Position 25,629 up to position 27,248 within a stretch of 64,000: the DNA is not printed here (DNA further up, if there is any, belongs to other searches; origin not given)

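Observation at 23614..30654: Liv-type ABC importer with an MFS-transporter domain fused to both ATPase subunits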

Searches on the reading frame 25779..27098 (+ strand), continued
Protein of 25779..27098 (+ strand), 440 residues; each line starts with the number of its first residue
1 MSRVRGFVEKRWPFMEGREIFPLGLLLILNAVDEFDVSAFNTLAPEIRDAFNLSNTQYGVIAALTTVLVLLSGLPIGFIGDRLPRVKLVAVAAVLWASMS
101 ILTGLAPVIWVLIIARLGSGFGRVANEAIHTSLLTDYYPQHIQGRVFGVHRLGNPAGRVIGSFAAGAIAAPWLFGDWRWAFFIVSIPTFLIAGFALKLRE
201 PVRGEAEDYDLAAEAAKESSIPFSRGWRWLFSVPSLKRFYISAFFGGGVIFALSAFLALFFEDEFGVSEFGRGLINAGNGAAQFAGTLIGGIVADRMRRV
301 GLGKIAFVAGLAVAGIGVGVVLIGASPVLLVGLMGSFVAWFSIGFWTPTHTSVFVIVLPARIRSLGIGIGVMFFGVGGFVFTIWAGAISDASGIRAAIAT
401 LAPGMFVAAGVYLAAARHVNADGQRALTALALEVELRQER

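Call 50: search_solved_structures(query=A1, max_evalue=1e-14, show_alignments=3)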
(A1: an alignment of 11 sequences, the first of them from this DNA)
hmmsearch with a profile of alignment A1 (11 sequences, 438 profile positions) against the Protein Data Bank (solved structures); distinct sequences matched with E-value up to 1e-14: 4.
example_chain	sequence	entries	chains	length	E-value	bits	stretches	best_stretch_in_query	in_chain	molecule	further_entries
6e8j_A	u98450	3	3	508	6.4e-29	104.3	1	22-174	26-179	Major facilitator family transporter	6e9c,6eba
9boi_A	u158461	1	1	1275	1.4e-19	73.5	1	12-205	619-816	mVenus,Maltose/maltodextrin-binding periplasmic protein,Protein spinster homolog 1,Designe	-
6e9o_B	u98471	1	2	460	1.8e-15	60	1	20-408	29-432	D-galactonate transport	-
6e9n_A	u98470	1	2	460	2.7e-15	59.4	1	20-408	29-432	D-galactonate transport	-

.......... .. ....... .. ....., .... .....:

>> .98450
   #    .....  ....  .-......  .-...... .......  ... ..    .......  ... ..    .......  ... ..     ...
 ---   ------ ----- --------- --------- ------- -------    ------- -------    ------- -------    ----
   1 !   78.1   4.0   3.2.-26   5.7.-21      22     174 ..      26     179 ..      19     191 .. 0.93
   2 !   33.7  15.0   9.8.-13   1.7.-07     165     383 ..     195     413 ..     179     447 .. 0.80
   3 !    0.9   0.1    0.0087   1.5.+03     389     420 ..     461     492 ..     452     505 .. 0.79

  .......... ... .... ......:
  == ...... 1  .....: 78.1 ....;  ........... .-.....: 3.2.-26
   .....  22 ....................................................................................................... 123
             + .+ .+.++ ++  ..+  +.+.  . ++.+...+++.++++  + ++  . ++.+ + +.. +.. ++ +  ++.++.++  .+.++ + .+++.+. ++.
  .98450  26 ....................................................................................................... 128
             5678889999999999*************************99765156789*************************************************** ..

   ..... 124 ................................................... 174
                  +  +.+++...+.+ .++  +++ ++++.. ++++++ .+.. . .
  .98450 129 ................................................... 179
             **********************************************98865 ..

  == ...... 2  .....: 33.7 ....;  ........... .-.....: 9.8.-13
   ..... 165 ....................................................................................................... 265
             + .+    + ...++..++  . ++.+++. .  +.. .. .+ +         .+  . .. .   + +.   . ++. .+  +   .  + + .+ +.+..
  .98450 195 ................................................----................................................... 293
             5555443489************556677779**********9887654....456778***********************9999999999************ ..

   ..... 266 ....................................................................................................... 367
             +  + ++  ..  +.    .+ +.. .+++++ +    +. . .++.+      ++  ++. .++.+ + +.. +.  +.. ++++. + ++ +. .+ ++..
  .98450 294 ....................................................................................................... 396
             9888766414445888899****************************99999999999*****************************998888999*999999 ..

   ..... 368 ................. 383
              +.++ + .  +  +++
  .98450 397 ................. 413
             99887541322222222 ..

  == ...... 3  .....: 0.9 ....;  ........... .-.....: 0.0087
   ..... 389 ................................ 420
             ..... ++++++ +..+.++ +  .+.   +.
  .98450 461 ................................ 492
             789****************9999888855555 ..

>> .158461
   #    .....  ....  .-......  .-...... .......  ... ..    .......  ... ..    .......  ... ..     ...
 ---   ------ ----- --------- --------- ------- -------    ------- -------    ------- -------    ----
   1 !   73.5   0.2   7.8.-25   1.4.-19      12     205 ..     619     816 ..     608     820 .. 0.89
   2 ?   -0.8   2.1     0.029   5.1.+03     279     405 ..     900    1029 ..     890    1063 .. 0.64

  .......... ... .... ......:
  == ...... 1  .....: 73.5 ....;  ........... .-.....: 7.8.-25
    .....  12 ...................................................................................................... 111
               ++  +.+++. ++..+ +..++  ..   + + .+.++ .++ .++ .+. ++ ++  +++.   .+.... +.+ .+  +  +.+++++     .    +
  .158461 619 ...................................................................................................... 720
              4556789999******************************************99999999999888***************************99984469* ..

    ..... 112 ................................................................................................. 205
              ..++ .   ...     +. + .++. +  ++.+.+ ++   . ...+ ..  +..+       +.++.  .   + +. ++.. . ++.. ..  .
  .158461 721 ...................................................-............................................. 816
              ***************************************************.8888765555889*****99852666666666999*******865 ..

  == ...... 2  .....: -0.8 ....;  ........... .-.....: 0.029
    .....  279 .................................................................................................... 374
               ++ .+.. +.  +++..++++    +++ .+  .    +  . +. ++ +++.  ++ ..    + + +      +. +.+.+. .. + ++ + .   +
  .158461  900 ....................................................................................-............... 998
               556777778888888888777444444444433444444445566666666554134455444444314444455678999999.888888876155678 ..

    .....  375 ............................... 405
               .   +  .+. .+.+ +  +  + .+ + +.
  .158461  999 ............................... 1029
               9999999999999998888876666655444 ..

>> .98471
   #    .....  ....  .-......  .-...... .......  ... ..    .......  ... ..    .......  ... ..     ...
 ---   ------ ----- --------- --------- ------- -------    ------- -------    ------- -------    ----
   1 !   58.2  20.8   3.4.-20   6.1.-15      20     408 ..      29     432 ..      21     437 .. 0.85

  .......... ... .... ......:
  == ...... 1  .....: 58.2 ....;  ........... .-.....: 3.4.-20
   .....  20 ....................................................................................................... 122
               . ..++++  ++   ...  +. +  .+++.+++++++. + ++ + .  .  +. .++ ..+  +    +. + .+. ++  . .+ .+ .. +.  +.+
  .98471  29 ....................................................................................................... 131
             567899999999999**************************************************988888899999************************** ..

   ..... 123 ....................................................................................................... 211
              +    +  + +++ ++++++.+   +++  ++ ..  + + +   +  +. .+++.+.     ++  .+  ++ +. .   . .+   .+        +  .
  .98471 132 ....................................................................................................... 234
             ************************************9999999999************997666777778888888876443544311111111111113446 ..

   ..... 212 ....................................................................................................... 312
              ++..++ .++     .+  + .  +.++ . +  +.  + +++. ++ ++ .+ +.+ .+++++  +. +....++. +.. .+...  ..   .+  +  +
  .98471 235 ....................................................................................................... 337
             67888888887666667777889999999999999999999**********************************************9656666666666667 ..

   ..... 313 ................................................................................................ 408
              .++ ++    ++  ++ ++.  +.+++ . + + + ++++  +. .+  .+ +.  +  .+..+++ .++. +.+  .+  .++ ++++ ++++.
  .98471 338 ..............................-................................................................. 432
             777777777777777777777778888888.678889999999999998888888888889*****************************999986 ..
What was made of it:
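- D36, R116 and D136 align with HnSpns Asp41, Arg122 and Asp142 (call 50).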

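Call 63: search_protein_representatives(protein=window:25779-27098:+)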
Query: 440 residues. Proteins with E-value up to 0.001 (for the whole library): 8650; up to 1e-10: 2457; up to 1e-30: 160. The best 150 are listed.
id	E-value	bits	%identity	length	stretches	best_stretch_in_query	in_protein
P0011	9.4e-175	598.1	64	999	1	4-440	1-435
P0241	1.2e-141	489.0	59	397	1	1-394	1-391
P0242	9.0e-81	288.4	39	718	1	12-440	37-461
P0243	9.0e-79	281.8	40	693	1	14-440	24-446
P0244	3.5e-73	263.4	40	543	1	16-404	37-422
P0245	8.3e-72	258.9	38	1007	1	17-440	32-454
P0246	3.6e-67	243.6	38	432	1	20-435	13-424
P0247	2.6e-66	240.7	40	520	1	13-362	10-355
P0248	5.8e-66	239.6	48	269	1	14-267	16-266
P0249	1.0e-65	238.8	38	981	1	16-437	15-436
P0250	1.6e-64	234.8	38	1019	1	10-439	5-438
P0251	1.1e-63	232.1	38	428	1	17-431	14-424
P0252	2.1e-62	227.8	35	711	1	14-438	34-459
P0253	8.8e-62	225.8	36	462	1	12-429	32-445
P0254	2.3e-60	221.2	37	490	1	12-422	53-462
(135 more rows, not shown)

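Call 71: search_protein_families(library=pfam, proteins=[L011:6773-7783:+, L037:907-2268:-, L066:10920-12002:-, L020:9942-11042:+, L062:39-1562:-, L040:11785-13170:-, L049:2560-4482:+, L022:11823-12710:+, L029:8829-10721:+], max_evalue=0.0001)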
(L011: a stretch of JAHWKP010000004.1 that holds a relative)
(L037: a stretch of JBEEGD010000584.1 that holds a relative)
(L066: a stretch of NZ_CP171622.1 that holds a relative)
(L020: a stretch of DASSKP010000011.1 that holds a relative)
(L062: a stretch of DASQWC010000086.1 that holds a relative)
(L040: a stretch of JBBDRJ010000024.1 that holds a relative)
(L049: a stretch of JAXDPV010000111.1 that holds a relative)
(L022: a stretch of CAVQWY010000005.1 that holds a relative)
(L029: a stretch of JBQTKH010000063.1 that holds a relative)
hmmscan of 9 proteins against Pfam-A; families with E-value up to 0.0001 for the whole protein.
L011:6773-7783:+ (336 aa): 0 families

L037:907-2268:- (453 aa): 4 families
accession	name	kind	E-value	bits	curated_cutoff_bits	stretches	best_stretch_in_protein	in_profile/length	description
PF13561.12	adh_short_C2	-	2.1e-59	201.4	27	1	215-451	1-236/236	Enoyl-(Acyl carrier protein) reductase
PF00106.31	adh_short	-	5.6e-54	183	26.6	1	209-400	1-191/195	short chain dehydrogenase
PF08659.16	KR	-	2.7e-08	34.4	22.6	1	212-385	4-172/180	KR domain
PF01370.27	Epimerase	-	7e-05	22.8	20.9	0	212-379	2-163/240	NAD dependent epimerase/dehydratase family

L066:10920-12002:- (360 aa): 1 family
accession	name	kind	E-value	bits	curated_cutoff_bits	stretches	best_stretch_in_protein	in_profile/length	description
PF00296.26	Bac_luciferase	-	9.3e-50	170.2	27.9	1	79-282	21-225/314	Luciferase-like monooxygenase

L020:9942-11042:+ (366 aa): 0 families

L062:39-1562:- (507 aa): 2 families
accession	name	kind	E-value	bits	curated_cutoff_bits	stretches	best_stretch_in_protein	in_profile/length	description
PF00501.34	AMP-binding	-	2.3e-54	185.1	29.9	1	37-362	2-374/384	AMP-binding enzyme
PF13193.12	AMP-binding_C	-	2.5e-11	44.8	24.5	1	421-486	1-68/76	AMP-binding enzyme C-terminal domain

L040:11785-13170:- (461 aa): 0 families

L049:2560-4482:+ (640 aa): 0 families

L022:11823-12710:+ (295 aa): 1 family
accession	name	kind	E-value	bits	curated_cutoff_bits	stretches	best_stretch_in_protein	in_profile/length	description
PF00274.25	Glycolytic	-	2.9e-10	39.9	22.2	1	9-180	10-178/349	Fructose-bisphosphate aldolase class-I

L029:8829-10721:+ (630 aa): 3 families
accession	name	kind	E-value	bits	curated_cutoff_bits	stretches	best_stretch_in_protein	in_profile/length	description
PF01855.24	POR_N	-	2.4e-49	168.6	27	1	267-485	10-220/231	Pyruvate flavodoxin/ferredoxin oxidoreductase, thiamine diP-bdg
PF01558.24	POR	-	2.5e-24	86.8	27.4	1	29-217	2-172/173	Pyruvate ferredoxin/flavodoxin oxidoreductase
PF17147.9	PFOR_II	-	4.4e-07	30.6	27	1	527-595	1-75/102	Pyruvate:ferredoxin oxidoreductase core domain II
